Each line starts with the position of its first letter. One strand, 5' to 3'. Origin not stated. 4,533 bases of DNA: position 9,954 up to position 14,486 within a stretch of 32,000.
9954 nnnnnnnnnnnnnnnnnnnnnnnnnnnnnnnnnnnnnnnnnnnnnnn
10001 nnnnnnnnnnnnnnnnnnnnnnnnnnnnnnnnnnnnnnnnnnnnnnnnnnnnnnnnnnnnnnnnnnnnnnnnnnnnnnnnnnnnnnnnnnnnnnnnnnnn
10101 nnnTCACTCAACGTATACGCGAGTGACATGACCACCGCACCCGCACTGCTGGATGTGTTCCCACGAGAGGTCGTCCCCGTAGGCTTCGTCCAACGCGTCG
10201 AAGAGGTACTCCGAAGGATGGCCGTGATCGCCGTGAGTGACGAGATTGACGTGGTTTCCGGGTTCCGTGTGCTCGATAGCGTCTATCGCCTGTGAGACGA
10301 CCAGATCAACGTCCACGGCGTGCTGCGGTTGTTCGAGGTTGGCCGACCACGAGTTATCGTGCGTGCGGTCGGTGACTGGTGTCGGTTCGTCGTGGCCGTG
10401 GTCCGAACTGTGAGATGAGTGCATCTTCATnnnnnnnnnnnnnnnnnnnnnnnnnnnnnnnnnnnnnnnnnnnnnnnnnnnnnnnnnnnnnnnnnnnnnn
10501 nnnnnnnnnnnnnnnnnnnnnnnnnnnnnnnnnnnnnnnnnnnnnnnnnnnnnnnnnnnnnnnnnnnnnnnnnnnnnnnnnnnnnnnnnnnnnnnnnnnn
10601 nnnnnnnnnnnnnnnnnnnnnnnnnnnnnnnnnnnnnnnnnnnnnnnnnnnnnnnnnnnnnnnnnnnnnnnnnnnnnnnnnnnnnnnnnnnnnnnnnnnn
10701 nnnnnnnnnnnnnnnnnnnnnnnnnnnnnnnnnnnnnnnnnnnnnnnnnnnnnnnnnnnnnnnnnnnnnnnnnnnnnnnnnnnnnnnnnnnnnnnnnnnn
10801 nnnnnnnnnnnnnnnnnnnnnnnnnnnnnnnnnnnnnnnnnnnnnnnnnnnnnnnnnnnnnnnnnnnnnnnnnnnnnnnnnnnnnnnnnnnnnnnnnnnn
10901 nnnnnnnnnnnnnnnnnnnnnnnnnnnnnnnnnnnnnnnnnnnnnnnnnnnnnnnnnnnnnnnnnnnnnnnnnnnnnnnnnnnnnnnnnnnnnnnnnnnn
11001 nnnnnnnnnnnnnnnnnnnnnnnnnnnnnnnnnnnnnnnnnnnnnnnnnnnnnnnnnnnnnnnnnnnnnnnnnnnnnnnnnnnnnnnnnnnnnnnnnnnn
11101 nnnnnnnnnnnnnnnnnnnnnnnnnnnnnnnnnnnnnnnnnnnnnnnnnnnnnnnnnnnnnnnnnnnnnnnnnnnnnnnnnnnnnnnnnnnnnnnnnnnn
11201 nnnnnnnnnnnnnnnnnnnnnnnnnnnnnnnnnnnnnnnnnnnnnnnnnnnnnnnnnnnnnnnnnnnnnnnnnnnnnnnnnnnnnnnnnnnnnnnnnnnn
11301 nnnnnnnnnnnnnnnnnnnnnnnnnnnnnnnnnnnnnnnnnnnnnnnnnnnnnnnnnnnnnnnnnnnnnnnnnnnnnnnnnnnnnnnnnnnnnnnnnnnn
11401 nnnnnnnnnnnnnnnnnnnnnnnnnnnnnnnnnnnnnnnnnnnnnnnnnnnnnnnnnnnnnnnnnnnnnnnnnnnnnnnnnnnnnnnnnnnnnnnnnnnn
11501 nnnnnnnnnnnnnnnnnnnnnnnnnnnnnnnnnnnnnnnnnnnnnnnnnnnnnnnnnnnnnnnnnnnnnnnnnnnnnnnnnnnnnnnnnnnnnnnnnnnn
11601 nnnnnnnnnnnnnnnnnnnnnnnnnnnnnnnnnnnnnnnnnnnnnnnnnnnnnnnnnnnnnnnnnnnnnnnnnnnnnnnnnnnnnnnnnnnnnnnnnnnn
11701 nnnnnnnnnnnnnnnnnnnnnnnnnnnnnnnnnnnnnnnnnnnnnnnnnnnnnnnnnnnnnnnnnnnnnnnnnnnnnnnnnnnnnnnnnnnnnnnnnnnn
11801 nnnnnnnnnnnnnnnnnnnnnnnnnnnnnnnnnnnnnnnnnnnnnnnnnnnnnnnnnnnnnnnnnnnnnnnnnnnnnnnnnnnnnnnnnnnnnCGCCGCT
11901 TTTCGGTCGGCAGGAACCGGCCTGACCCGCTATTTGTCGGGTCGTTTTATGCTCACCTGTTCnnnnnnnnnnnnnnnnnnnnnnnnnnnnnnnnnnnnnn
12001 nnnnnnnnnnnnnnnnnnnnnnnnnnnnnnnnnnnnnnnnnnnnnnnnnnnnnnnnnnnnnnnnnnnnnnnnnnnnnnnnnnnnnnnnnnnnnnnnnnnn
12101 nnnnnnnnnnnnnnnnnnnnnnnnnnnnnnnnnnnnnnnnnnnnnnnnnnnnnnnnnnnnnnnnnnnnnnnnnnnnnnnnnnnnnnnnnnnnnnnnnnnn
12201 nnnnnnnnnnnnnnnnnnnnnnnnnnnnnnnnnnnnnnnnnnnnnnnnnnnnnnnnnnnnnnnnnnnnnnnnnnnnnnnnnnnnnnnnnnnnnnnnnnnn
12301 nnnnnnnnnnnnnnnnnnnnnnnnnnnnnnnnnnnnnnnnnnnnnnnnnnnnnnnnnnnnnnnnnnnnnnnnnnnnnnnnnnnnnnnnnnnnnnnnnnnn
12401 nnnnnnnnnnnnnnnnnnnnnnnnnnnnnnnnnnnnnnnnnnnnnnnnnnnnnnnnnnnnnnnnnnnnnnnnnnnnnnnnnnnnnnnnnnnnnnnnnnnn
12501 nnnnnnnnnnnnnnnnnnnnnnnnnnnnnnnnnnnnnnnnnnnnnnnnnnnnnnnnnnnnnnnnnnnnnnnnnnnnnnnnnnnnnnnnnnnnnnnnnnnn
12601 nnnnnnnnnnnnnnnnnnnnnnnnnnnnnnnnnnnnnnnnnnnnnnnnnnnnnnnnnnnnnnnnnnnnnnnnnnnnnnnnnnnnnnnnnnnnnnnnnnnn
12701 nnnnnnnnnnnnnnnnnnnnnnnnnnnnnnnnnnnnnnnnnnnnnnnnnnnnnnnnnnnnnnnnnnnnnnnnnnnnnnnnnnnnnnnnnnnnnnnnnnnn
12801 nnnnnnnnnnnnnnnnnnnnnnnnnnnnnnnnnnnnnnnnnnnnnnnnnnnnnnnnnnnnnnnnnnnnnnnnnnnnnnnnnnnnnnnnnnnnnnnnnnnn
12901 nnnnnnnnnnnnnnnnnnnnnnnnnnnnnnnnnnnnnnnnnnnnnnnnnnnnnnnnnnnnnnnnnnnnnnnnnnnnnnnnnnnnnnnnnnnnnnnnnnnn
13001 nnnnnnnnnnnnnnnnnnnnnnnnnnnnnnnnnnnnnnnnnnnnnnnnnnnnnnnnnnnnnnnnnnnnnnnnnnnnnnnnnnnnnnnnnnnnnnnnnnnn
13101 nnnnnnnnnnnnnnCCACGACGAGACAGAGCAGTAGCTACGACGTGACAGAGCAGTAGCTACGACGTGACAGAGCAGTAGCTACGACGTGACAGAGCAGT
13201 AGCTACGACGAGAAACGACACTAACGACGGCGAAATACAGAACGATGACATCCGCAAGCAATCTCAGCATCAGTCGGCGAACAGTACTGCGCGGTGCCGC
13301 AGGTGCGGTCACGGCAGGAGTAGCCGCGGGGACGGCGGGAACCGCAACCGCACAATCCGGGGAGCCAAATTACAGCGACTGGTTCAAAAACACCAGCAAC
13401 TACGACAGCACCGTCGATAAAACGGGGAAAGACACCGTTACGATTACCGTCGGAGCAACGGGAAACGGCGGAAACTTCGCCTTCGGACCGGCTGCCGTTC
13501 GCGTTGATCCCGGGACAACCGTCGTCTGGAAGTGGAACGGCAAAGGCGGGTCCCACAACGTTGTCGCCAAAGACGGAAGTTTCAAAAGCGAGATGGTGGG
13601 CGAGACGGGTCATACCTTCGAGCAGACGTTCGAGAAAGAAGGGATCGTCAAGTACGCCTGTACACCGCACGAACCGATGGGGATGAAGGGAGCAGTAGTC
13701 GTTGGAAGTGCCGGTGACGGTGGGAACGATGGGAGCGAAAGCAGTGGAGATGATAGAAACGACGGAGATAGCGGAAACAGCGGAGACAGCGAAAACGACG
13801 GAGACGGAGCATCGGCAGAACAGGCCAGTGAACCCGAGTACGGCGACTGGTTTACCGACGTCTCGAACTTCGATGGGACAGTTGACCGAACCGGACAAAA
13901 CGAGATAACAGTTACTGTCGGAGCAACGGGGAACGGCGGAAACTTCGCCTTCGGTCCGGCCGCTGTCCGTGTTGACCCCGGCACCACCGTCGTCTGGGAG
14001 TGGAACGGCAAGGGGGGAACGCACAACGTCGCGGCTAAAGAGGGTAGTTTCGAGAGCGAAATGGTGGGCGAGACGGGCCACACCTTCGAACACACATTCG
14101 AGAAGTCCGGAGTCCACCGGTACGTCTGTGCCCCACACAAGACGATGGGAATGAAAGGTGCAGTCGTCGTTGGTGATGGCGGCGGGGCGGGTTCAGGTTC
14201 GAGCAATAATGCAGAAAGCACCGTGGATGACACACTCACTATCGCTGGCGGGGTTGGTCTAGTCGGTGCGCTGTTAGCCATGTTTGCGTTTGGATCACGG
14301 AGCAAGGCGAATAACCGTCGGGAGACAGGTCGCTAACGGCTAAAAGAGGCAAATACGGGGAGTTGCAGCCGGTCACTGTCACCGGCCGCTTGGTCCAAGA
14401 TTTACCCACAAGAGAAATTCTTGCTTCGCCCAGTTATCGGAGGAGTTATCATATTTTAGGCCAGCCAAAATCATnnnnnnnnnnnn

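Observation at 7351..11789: Uncharacterised radical SAM/SPASM + His-rich CGCGG-motif protein module, with paired DUF2249s, a cupredoxin and a 12-TM membrane protein, inside the NirK/qNor island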

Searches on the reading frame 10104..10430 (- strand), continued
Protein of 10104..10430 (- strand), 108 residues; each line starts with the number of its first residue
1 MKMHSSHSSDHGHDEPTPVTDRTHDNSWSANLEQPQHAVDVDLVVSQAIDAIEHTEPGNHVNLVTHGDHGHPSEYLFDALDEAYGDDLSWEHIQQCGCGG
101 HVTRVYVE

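Call 72: search_protein_families(library=pfam, proteins=[L006:10331-10960:+], max_evalue=1)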
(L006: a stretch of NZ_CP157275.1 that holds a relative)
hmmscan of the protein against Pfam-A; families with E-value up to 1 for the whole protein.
L006:10331-10960:+ (209 aa): 0 families

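Call 77: search_protein_families(library=ncbifam, proteins=[L010:11865-12935:-, L116:4563-5678:+, L051:11531-12601:-, L051:4160-5218:+, L051:2936-3979:+, L042:10328-11374:+, L010:10301-11392:+, L056:4317-5375:+], max_evalue=1e-60)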
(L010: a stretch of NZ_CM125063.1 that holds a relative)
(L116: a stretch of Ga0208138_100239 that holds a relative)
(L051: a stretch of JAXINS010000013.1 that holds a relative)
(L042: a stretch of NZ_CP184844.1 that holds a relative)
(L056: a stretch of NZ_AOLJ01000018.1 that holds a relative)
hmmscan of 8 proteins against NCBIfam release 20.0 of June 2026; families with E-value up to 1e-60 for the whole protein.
L010:11865-12935:- (357 aa): 6 families
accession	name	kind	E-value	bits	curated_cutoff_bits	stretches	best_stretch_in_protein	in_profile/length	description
TIGR04347.1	pseudo_SAM_Halo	equivalog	3.7e-197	655.3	525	1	1-357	27-383/390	TIGR04347 family pseudo-SAM/SPASM protein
TIGR04546.1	rSAM_ahbC_deAc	equivalog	1.7e-124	415.5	650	1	8-357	35-383/390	12,18-didecarboxysiroheme deacetylase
TIGR04054.1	rSAM_NirJ1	equivalog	3e-124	414.6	650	1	8-357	32-380/387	putative heme d1 biosynthesis radical SAM protein NirJ1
TIGR04051.1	rSAM_NirJ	equivalog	4.2e-109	364.8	515.45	1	11-357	1-346/354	heme d1 biosynthesis radical SAM protein NirJ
TIGR04053.2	TIGR04053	equivalog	1.7e-63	215.1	395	1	8-357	4-362/366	TIGR04053 family radical SAM/SPASM domain-containing protein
TIGR04545.1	rSAM_ahbD_hemeb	equivalog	1.2e-62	212.4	500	1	14-357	2-335/339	heme b synthase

L116:4563-5678:+ (372 aa): 7 families
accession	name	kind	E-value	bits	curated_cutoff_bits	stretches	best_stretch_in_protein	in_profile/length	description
TIGR04347.1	pseudo_SAM_Halo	equivalog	3.5e-208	691.5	525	1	3-357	35-390/390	TIGR04347 family pseudo-SAM/SPASM protein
TIGR04054.1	rSAM_NirJ1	equivalog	2.9e-122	408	650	1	4-356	34-386/387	putative heme d1 biosynthesis radical SAM protein NirJ1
TIGR04546.1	rSAM_ahbC_deAc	equivalog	2.2e-120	402.1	650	1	3-356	36-389/390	12,18-didecarboxysiroheme deacetylase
TIGR04051.1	rSAM_NirJ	equivalog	7.3e-109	364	515.45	1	5-356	1-352/354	heme d1 biosynthesis radical SAM protein NirJ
TIGR04545.1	rSAM_ahbD_hemeb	equivalog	1.1e-65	222.4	500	1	8-344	2-328/339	heme b synthase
TIGR04053.2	TIGR04053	equivalog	5.1e-64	216.8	395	1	1-351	2-363/366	TIGR04053 family radical SAM/SPASM domain-containing protein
TIGR04055.1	rSAM_NirJ2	equivalog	5.6e-61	206.9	500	0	7-208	1-202/326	putative heme d1 biosynthesis radical SAM protein NirJ2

L051:11531-12601:- (357 aa): 7 families
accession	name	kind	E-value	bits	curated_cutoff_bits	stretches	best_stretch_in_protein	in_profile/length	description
TIGR04347.1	pseudo_SAM_Halo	equivalog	1.8e-202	672.8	525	1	2-357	28-383/390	TIGR04347 family pseudo-SAM/SPASM protein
TIGR04054.1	rSAM_NirJ1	equivalog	5e-121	403.9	650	1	9-357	33-380/387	putative heme d1 biosynthesis radical SAM protein NirJ1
TIGR04546.1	rSAM_ahbC_deAc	equivalog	1.5e-118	396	650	1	8-357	35-383/390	12,18-didecarboxysiroheme deacetylase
TIGR04051.1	rSAM_NirJ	equivalog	4.4e-104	348.2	515.45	1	11-357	1-346/354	heme d1 biosynthesis radical SAM protein NirJ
TIGR04545.1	rSAM_ahbD_hemeb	equivalog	1.1e-65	222.3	500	1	14-357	2-335/339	heme b synthase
TIGR04053.2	TIGR04053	equivalog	6.1e-65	219.8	395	1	9-357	4-362/366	TIGR04053 family radical SAM/SPASM domain-containing protein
TIGR04055.1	rSAM_NirJ2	equivalog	4.1e-63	213.9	500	0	13-214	1-202/326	putative heme d1 biosynthesis radical SAM protein NirJ2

L051:4160-5218:+ (353 aa): 7 families
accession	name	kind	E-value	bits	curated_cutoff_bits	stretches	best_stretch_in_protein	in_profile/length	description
TIGR04054.1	rSAM_NirJ1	equivalog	1.7e-107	359.4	650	1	2-346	38-387/387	putative heme d1 biosynthesis radical SAM protein NirJ1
TIGR04347.1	pseudo_SAM_Halo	equivalog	7e-107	358.1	525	1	2-345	40-389/390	TIGR04347 family pseudo-SAM/SPASM protein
TIGR04546.1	rSAM_ahbC_deAc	equivalog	2e-103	346.2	650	1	2-346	41-390/390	12,18-didecarboxysiroheme deacetylase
TIGR04051.1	rSAM_NirJ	equivalog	4.1e-98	328.6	515.45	1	2-347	4-354/354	heme d1 biosynthesis radical SAM protein NirJ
TIGR04053.2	TIGR04053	equivalog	9.7e-76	255.4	395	1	1-340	9-363/366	TIGR04053 family radical SAM/SPASM domain-containing protein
TIGR04545.1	rSAM_ahbD_hemeb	equivalog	4.5e-67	226.9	500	1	1-340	1-336/339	heme b synthase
TIGR04055.1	rSAM_NirJ2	equivalog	3.2e-62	210.9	500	1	1-340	1-323/326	putative heme d1 biosynthesis radical SAM protein NirJ2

L051:2936-3979:+ (348 aa): 7 families
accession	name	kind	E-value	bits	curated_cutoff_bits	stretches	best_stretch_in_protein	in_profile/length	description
TIGR04347.1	pseudo_SAM_Halo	equivalog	5.2e-111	371.7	525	1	2-348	40-383/390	TIGR04347 family pseudo-SAM/SPASM protein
TIGR04054.1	rSAM_NirJ1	equivalog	1.7e-104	349.5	650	1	2-348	38-380/387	putative heme d1 biosynthesis radical SAM protein NirJ1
TIGR04546.1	rSAM_ahbC_deAc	equivalog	2.9e-104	349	650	1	2-348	41-383/390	12,18-didecarboxysiroheme deacetylase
TIGR04051.1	rSAM_NirJ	equivalog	2.4e-98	329.4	515.45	1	2-348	4-346/354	heme d1 biosynthesis radical SAM protein NirJ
TIGR04053.2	TIGR04053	equivalog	4.4e-77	259.8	395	1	1-348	9-362/366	TIGR04053 family radical SAM/SPASM domain-containing protein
TIGR04545.1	rSAM_ahbD_hemeb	equivalog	4.5e-74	249.9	500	1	1-348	1-335/339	heme b synthase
TIGR04055.1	rSAM_NirJ2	equivalog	1.8e-66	224.9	500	0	1-204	1-204/326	putative heme d1 biosynthesis radical SAM protein NirJ2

L042:10328-11374:+ (349 aa): 3 families
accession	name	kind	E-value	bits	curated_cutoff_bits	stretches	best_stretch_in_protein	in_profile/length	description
TIGR04053.2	TIGR04053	equivalog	6.2e-151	502.8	395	1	2-238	2-239/366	TIGR04053 family radical SAM/SPASM domain-containing protein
TIGR04545.1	rSAM_ahbD_hemeb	equivalog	1.4e-101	340.3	500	1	10-339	2-339/339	heme b synthase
TIGR04055.1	rSAM_NirJ2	equivalog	3.5e-68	230.5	500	1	10-338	2-325/326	putative heme d1 biosynthesis radical SAM protein NirJ2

L010:10301-11392:+ (364 aa): 3 families
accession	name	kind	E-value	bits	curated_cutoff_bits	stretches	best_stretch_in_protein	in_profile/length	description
TIGR04053.2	TIGR04053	equivalog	4.9e-148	493.3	395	1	6-350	2-366/366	TIGR04053 family radical SAM/SPASM domain-containing protein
TIGR04545.1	rSAM_ahbD_hemeb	equivalog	4.1e-100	335.5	500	1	14-350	2-339/339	heme b synthase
TIGR04055.1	rSAM_NirJ2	equivalog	8.1e-66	222.8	500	1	14-348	2-324/326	putative heme d1 biosynthesis radical SAM protein NirJ2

L056:4317-5375:+ (353 aa): 3 families
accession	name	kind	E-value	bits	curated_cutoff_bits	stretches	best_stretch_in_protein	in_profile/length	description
TIGR04053.2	TIGR04053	equivalog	1.1e-148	495.5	395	1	3-345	2-366/366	TIGR04053 family radical SAM/SPASM domain-containing protein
TIGR04545.1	rSAM_ahbD_hemeb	equivalog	5.7e-99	331.7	500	1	11-345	2-339/339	heme b synthase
TIGR04055.1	rSAM_NirJ2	equivalog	1.7e-67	228.3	500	1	11-343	2-324/326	putative heme d1 biosynthesis radical SAM protein NirJ2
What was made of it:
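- The Haloferax gibbonsii rSAM also falls in TIGR04053, at 495 bits (call 77).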

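Call 86: search_dna_similar(query=window:10104-10430:-, collection=plasmids, mode=protein, max_rows=60, max_evalue=0.000001)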
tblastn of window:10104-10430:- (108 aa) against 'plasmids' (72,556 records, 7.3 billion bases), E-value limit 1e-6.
Records with a match: 37; places in all: 49; records where one place covers at least 80% of the query: 31.
Best place of each record, by identity: 60-80% 27; <60% 10.
By first word of the organism name: Halorussus 7; Halobaculum 7; Halomarina 3; Halomicrobium 3; Haloprofundus 2; Haloferax 2; Halostella 2; Salinibaculum 2; Halomontanus 1; Halobellus 1; and 7 more.
By predicted mobility (MOB-suite, as given by PLSDB): non-mobilizable 37.
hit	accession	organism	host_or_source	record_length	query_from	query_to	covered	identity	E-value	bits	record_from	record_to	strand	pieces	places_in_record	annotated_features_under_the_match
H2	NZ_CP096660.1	Halorussus limi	cell culture,saline soil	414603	18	108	84%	75.0%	2e-39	145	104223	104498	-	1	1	CGCGG family rSAM-modified RiPP protein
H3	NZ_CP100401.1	Halorussus aquaticus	cell culture,saline soil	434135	18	108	84%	74.7%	1e-40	148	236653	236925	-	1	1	CGCGG family rSAM-modified RiPP protein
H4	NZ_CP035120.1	Halorussus pelagicus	pure culture,salted brown alga Laminaria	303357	18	108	84%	74.7%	3e-40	147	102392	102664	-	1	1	CGCGG family rSAM-modified RiPP protein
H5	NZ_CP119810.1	Halorussus caseinilyticus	cell culture,coastal saline-alkali land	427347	17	108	85%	72.8%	3e-40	147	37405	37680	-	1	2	CGCGG family rSAM-modified RiPP protein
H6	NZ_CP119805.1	Halorussus lipolyticus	cell culture,coastal saline-alkali land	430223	18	108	84%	73.6%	3e-40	147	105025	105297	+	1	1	CGCGG family rSAM-modified RiPP protein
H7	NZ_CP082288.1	Halobaculum roseum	cell culture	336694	18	107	83%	73.6%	2e-37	139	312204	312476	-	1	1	CGCGG family rSAM-modified RiPP protein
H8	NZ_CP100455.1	Halomarina sp. BND7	cell culture,sediment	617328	18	107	83%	72.2%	2e-39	145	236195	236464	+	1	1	CGCGG family rSAM-modified RiPP protein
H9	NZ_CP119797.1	Halomontanus rarus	cell culture,sediment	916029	15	108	87%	68.4%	2e-37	139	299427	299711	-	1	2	CGCGG family rSAM-modified RiPP protein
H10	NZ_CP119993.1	Halomarina sp. PSR21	cell culture,saline soil from Tarim ...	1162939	18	108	84%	70.3%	1e-39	145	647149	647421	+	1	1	record has no annotation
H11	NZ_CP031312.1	Halobellus limi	Cell culture,Taibei marine solar ...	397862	15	105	84%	70.3%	8e-39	143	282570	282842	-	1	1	CGCGG family rSAM-modified RiPP protein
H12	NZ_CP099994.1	Halorussus salilacus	cell culture,Substrate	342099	18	107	83%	71.1%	6e-39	144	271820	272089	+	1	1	CGCGG family rSAM-modified RiPP protein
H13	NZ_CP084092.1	Halomicrobium urmianum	cell culture,salt lake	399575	18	107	83%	70.0%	8e-37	137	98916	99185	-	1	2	CGCGG family rSAM-modified RiPP protein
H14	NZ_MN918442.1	Haloprofundus sp. MHR1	-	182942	18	107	83%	70.0%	4e-36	135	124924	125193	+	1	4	CGCGG family rSAM-modified RiPP protein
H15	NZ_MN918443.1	Haloprofundus sp. MHR1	-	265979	15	108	87%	66.0%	4e-37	138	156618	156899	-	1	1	CGCGG family rSAM-modified RiPP protein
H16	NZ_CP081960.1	Halobaculum magnesiiphilum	cell culture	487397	18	100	77%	73.8%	1e-34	131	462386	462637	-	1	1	CGCGG family rSAM-modified RiPP protein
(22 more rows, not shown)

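Call 90: list_cluster_members(proteins=[P0167, P0171, P0212, P0166, P0168, P0172, P0182, P0188, P0187, P0179])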
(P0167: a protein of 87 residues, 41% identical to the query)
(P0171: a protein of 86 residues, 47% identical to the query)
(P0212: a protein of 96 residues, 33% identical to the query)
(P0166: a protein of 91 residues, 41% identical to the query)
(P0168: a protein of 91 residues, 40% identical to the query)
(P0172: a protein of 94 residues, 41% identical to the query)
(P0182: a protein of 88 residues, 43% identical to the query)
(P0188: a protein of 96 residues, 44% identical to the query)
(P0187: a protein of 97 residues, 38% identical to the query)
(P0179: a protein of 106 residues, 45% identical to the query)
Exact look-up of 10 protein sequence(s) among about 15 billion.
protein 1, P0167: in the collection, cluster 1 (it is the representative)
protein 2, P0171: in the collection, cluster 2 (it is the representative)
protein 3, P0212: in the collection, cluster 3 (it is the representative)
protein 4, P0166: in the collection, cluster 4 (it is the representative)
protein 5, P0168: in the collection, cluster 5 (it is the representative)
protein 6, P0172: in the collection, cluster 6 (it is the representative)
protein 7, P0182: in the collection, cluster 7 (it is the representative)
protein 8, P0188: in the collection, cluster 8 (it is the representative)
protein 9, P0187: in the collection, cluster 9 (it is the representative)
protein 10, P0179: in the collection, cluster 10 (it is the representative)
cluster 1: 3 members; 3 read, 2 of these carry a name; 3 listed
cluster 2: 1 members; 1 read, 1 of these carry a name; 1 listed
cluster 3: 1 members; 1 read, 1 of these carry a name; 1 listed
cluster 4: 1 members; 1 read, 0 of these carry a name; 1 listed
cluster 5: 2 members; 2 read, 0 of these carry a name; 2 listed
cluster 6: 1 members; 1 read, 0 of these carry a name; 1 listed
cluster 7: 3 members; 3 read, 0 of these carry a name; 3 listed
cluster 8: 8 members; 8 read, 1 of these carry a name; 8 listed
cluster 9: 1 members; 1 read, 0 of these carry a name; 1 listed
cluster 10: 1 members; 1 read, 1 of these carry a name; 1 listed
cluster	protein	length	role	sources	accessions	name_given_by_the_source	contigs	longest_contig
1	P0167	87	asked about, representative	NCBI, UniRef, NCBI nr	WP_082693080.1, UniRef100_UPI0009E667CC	CGCGG family rSAM-modified RiPP protein [Bacillus sp. FJAT-29814] | CGCGG family putative rSAM-modified RiPP protein n=1 Tax=Bacillus sp. FJAT-29814 ...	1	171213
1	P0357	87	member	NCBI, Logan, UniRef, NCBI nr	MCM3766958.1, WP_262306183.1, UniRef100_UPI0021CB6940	CGCGG family rSAM-modified RiPP protein [Neobacillus niacini] | CGCGG family putative rSAM-modified RiPP protein n=1 Tax=Neobacillus niacini TaxID=86668 ...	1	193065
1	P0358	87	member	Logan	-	-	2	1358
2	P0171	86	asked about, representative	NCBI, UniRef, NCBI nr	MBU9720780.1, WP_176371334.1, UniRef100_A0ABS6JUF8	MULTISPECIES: CGCGG family rSAM-modified RiPP protein [Bacillaceae] | CGCGG family rSAM-modified RiPP protein n=1 Tax=Evansella alkalicola TaxID=745819 ...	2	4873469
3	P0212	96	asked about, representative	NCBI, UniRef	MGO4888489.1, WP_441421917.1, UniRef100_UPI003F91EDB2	CGCGG family rSAM-modified RiPP protein [Anaerobacillus sp. MEB173] | CGCGG family putative rSAM-modified RiPP protein n=1 Tax=Anaerobacillus sp. MEB173 ...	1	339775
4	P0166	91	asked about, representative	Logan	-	-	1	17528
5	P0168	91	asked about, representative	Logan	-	-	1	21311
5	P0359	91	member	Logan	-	-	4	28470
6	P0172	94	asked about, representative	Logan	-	-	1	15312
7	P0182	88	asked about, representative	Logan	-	-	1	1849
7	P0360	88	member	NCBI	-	-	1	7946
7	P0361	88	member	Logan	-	-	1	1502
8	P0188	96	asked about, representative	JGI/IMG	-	-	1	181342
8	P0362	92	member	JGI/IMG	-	putative CGCGG family rSAM target protein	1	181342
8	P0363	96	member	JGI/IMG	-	-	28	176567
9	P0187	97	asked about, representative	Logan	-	-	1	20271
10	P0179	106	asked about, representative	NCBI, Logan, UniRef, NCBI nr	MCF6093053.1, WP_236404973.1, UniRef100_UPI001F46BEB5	CGCGG family rSAM-modified RiPP protein [Microaerobacter geothermalis] | CGCGG family putative rSAM-modified RiPP protein n=1 Tax=Microaerobacter geothermalis ...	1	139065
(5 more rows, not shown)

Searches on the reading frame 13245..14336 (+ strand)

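Call 9: search_protein_families(library=ncbifam, proteins=[window:13245-14336:+], max_evalue=0.00001)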
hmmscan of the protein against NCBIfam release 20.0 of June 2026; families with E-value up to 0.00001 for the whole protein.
window:13245-14336:+ (363 aa): 4 families
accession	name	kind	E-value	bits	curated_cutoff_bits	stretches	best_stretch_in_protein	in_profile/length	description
TIGR03102.1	halo_cynanin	subfamily_domain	2.5e-88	291.8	93.8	2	43-153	1-114/115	halocyanin domain-containing protein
TIGR02656.1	cyanin_plasto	equivalog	7.6e-23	80.8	87.85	2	223-309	3-98/99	plastocyanin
TIGR02375.1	pseudoazurin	equivalog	1.1e-20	73.5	109.85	2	73-157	5-90/116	pseudoazurin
TIGR02657.1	amicyanin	equivalog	1.5e-10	41.3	110.2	0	83-153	11-82/83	amicyanin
